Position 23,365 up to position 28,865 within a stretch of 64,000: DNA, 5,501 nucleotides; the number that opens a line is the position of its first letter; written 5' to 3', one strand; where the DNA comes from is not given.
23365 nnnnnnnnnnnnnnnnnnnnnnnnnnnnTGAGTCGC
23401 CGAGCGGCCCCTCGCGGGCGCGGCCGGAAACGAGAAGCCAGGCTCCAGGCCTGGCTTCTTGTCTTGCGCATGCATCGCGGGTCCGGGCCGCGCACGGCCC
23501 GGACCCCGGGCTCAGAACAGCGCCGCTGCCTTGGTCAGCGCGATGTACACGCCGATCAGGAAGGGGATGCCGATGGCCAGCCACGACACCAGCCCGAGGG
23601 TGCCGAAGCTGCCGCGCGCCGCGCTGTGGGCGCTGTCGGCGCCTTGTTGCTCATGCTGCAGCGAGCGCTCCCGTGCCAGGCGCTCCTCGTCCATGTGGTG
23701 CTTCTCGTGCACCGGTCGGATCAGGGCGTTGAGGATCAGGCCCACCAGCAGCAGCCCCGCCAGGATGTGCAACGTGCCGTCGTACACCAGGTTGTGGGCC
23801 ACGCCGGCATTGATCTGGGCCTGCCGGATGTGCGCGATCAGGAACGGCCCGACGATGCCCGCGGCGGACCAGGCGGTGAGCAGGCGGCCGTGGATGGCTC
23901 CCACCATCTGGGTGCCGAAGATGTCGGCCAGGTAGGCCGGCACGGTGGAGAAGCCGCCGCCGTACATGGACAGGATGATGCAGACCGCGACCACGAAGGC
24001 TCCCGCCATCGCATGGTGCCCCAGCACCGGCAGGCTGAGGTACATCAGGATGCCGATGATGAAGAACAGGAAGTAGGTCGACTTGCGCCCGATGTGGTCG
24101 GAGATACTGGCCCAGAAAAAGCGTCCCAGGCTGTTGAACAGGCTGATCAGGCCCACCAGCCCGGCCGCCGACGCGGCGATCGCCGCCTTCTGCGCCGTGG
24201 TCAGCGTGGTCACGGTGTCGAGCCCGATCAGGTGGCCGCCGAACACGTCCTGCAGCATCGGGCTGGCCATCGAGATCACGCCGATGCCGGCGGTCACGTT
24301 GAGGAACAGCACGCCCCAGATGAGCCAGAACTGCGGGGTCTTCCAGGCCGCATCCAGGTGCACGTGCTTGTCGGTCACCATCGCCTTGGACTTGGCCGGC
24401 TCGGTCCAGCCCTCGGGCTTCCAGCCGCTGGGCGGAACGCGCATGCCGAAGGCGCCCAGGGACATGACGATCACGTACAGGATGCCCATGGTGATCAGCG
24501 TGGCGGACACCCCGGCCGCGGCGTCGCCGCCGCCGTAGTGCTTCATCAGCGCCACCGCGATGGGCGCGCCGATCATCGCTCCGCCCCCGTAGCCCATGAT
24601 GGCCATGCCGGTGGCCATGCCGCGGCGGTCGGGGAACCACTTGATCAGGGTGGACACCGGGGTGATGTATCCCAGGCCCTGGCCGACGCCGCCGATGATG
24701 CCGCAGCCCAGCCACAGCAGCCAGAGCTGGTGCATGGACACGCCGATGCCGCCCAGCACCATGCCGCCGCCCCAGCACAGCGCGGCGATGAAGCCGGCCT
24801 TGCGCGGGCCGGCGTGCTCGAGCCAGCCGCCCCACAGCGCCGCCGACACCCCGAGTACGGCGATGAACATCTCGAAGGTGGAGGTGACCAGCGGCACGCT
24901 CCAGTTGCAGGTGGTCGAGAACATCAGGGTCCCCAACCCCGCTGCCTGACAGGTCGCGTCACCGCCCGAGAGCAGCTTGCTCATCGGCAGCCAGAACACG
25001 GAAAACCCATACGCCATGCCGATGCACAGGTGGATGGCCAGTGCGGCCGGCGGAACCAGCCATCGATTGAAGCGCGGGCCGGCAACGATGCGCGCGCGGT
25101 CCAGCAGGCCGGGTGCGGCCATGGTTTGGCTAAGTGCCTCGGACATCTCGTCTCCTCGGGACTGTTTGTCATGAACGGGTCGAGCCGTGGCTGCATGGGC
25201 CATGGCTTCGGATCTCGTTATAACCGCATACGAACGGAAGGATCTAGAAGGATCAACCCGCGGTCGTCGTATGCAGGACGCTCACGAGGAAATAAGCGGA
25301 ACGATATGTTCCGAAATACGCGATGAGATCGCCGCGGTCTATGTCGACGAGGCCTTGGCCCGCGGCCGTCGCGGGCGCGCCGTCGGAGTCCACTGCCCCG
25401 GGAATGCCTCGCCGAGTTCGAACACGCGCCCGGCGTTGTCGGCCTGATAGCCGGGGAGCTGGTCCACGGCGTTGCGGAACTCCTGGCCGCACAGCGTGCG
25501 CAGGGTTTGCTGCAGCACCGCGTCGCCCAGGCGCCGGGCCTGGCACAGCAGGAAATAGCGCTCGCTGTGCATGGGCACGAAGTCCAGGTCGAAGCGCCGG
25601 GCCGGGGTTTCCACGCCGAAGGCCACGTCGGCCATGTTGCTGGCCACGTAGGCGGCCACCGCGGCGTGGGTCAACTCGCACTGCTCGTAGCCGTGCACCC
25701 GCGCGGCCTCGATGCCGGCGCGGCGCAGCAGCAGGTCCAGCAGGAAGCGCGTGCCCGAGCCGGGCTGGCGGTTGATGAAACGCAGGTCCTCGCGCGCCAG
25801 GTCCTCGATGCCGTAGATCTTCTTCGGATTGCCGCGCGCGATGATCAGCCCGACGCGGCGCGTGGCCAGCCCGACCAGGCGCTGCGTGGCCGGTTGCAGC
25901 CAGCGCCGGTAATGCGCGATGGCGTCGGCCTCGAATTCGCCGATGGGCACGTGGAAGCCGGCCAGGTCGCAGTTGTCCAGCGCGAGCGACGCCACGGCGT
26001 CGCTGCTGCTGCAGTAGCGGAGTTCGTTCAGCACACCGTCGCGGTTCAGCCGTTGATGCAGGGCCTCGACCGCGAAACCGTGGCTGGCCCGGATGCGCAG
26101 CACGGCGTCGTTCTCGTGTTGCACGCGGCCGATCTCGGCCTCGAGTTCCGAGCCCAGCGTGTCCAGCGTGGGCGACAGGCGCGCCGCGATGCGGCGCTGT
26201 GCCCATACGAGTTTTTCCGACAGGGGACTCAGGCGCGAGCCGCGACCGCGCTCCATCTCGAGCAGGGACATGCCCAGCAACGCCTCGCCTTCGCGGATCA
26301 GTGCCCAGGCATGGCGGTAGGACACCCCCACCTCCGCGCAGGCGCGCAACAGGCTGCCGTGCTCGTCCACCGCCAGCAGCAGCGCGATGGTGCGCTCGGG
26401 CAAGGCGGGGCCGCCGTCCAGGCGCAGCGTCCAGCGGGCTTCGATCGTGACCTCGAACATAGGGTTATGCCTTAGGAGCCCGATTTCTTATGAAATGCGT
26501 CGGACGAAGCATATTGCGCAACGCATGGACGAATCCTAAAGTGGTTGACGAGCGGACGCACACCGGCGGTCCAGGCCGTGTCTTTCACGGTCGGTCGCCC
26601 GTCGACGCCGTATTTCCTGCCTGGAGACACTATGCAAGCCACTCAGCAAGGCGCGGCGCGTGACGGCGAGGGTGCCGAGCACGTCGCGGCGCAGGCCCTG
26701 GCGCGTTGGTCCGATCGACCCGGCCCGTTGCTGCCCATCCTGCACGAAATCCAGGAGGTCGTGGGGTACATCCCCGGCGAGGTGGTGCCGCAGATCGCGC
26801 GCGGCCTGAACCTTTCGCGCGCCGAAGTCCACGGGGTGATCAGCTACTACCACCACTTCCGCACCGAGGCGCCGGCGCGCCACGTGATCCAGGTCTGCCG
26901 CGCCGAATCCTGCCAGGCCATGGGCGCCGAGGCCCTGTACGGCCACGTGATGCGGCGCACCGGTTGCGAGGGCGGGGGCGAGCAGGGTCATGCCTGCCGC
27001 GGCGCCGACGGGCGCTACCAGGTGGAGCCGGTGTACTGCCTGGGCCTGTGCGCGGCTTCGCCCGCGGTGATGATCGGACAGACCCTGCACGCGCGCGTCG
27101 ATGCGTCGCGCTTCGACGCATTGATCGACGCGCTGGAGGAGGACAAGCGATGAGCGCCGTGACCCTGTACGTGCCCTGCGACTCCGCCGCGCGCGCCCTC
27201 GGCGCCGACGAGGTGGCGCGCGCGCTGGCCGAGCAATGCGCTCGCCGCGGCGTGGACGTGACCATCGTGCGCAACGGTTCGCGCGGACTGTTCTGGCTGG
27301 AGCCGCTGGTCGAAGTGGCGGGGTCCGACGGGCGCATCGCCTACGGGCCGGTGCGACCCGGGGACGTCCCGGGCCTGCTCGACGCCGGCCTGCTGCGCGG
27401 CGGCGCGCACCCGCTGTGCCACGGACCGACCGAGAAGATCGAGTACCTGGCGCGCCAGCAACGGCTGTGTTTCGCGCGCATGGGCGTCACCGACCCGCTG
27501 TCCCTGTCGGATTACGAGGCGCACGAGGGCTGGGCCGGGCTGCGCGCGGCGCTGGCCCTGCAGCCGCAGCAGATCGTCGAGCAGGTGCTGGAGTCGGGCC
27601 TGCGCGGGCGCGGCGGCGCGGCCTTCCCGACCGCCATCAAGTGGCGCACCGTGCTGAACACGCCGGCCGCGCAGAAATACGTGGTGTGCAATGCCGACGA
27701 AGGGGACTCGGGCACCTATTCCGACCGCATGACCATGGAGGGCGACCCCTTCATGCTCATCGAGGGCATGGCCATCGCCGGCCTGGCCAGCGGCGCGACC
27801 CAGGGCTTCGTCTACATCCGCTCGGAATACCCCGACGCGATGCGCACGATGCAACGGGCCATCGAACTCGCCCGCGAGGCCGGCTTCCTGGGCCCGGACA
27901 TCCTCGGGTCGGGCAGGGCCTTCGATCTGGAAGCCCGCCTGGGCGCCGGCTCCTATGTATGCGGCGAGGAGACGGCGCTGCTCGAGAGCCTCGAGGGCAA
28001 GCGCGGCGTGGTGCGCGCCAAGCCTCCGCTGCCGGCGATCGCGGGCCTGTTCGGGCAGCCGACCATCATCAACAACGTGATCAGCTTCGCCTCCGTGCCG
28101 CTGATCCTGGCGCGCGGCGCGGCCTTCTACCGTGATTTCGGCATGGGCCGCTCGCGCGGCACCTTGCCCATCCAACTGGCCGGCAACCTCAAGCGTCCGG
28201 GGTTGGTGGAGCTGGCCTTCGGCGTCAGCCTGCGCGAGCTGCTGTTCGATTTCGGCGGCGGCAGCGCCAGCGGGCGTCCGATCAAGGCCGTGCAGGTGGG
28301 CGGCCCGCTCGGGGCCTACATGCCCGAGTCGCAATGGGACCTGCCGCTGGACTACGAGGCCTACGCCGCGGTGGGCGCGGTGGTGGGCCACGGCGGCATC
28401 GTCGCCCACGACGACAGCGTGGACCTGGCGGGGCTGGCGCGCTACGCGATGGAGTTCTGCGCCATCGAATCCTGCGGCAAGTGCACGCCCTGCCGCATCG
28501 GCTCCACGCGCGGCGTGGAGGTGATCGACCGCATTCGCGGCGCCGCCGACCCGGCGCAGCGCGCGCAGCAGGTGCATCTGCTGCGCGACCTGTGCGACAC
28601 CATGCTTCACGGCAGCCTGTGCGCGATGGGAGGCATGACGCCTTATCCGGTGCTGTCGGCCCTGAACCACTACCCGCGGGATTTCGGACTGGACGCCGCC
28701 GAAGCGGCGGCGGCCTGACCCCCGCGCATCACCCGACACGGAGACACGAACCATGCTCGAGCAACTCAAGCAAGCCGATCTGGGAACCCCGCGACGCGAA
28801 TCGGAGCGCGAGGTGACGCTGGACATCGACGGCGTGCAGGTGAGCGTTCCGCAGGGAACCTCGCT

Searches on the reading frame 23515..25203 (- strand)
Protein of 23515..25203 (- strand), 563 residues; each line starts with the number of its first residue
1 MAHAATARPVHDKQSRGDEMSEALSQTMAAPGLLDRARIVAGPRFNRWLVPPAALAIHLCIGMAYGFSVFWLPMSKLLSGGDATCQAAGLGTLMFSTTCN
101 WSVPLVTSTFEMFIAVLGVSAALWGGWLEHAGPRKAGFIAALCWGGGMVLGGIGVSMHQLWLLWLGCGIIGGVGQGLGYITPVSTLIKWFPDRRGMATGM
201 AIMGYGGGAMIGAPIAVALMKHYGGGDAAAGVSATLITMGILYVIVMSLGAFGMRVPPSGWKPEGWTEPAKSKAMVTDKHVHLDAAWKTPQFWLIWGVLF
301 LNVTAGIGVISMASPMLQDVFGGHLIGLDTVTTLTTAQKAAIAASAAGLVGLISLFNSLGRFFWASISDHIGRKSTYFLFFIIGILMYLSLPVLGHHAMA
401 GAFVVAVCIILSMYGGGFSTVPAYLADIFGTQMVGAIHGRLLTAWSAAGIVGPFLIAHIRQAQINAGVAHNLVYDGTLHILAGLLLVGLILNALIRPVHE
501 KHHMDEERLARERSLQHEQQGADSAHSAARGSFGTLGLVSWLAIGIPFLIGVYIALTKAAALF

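Call 25: search_protein_families(library=pfam, proteins=[window:23515-25203:-], max_evalue=0.00001)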
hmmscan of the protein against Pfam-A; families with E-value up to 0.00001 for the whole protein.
window:23515-25203:- (563 aa): 1 family
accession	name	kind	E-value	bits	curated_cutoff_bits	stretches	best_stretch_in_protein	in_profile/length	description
PF07690.21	MFS_1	-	5.3e-35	121.4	33.4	2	78-453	7-347/347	Major Facilitator Superfamily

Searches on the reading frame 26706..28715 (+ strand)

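Call 25: search_protein_families(library=pfam, proteins=[window:26706-28715:+], max_evalue=0.00001)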
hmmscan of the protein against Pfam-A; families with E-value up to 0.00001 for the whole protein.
window:26706-28715:+ (670 aa): 2 families
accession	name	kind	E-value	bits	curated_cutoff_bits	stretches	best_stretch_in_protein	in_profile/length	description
PF01512.22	Complex1_51K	-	1.7e-41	142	31.2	1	295-465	2-149/150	Nuo51 FMN-binding domain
PF10589.14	NADH_4Fe-4S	-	7.3e-24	83.9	23.5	1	577-660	2-82/85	NADH-ubiquinone oxidoreductase-F iron-sulfur binding region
